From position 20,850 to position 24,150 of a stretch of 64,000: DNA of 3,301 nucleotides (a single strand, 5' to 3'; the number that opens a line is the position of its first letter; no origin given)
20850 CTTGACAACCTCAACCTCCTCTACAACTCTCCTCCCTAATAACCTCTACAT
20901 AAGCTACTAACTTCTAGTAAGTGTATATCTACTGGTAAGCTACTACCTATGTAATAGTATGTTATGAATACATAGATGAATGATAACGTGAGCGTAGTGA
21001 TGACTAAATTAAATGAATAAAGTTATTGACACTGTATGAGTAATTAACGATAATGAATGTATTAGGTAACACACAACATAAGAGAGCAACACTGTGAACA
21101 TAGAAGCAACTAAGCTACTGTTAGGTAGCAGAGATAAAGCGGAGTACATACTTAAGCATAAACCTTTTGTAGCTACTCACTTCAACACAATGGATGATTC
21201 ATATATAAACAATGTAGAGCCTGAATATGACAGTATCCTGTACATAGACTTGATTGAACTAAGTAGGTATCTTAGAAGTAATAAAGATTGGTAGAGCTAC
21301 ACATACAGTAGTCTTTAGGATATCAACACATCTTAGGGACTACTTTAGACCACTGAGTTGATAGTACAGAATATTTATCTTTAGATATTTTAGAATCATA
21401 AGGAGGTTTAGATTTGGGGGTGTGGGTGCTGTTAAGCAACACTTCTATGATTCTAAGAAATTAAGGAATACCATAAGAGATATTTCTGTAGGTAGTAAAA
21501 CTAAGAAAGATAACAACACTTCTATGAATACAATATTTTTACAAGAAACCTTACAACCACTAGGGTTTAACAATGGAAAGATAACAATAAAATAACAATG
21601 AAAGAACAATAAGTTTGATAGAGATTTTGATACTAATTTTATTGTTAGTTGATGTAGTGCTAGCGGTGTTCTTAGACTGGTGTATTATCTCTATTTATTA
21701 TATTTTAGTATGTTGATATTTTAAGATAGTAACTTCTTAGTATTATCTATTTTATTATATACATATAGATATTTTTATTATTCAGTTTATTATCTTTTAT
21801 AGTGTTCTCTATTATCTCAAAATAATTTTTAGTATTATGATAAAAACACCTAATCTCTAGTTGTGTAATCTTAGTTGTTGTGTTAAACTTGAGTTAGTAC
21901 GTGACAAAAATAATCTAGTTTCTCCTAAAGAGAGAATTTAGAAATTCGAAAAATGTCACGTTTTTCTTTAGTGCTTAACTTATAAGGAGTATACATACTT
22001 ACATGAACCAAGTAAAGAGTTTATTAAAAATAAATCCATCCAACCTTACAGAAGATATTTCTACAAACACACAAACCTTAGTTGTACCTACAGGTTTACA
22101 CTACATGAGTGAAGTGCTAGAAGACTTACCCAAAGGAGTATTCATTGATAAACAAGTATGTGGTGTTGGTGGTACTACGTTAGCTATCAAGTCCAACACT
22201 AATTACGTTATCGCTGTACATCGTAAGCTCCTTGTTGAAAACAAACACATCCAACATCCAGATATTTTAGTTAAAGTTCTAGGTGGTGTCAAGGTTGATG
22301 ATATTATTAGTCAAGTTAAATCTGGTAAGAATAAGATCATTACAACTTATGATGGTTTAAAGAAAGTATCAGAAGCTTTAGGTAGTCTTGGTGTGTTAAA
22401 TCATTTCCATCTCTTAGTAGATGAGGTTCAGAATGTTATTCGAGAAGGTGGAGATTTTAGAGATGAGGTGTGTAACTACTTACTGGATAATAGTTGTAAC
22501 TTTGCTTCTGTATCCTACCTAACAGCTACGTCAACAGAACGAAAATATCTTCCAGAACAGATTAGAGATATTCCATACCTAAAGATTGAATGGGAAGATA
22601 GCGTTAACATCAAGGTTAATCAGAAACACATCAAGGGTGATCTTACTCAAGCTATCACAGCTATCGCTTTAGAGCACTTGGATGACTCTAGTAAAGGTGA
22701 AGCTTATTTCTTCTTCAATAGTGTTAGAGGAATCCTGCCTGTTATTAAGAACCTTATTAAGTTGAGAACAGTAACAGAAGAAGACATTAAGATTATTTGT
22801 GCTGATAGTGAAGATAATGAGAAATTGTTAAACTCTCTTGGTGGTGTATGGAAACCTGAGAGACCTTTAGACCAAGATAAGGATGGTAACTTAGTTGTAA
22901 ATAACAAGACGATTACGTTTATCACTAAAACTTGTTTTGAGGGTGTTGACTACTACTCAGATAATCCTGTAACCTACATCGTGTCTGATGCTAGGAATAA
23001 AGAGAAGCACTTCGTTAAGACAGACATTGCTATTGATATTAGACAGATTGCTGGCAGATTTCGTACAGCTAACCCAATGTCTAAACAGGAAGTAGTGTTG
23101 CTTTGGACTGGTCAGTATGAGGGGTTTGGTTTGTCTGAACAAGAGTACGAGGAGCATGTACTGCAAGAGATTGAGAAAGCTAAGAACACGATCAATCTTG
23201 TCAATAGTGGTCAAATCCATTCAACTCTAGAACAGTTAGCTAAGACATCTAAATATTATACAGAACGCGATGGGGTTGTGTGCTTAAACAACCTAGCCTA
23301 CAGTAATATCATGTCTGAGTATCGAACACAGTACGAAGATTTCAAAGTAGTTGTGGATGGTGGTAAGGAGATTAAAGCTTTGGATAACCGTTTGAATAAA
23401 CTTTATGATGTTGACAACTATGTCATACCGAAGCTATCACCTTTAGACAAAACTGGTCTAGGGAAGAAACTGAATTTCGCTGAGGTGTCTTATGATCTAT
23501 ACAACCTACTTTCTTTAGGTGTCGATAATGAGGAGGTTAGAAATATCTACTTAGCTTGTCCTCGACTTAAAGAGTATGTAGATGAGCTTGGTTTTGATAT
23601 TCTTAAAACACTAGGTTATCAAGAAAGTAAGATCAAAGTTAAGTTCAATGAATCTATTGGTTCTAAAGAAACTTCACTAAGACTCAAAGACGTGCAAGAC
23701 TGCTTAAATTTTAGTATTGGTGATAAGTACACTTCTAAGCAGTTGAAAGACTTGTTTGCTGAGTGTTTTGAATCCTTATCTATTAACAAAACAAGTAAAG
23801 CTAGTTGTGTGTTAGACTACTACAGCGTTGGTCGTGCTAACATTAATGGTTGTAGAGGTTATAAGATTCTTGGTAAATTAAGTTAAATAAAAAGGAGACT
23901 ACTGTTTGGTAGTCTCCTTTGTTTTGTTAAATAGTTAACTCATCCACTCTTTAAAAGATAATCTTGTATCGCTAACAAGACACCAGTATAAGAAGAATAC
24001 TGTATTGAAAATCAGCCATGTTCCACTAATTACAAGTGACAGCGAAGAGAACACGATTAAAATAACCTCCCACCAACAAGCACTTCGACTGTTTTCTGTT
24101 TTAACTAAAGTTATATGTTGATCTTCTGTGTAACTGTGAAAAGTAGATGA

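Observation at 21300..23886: AT-rich iteron array and palindromic operator in front of an SF2 helicase-like gene lacking the Walker-A lysine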

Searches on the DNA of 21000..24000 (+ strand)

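Call 7: search_dna_similar(query=window:21000-24000:+, collection=phages, mode=near, max_rows=20)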
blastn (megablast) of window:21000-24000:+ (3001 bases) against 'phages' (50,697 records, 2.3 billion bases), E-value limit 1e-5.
No match.

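Call 103: search_rna_families(source=window, start=21200, end=22100, threshold=evalue, max_evalue=1)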
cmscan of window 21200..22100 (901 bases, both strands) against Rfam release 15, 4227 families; matches with E-value up to 1: 2.
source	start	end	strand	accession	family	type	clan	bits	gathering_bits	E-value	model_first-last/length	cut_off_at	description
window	21352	21412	+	RF02948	cow-rumen-4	Gene; sRNA;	-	24.6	48.5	0.16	1-64/64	no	cow-rumen-4 RNA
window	21917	21952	+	RF01371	CRISPR-DR58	Gene; CRISPR;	-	19.8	38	0.53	1-37/37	no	CRISPR RNA direct repeat element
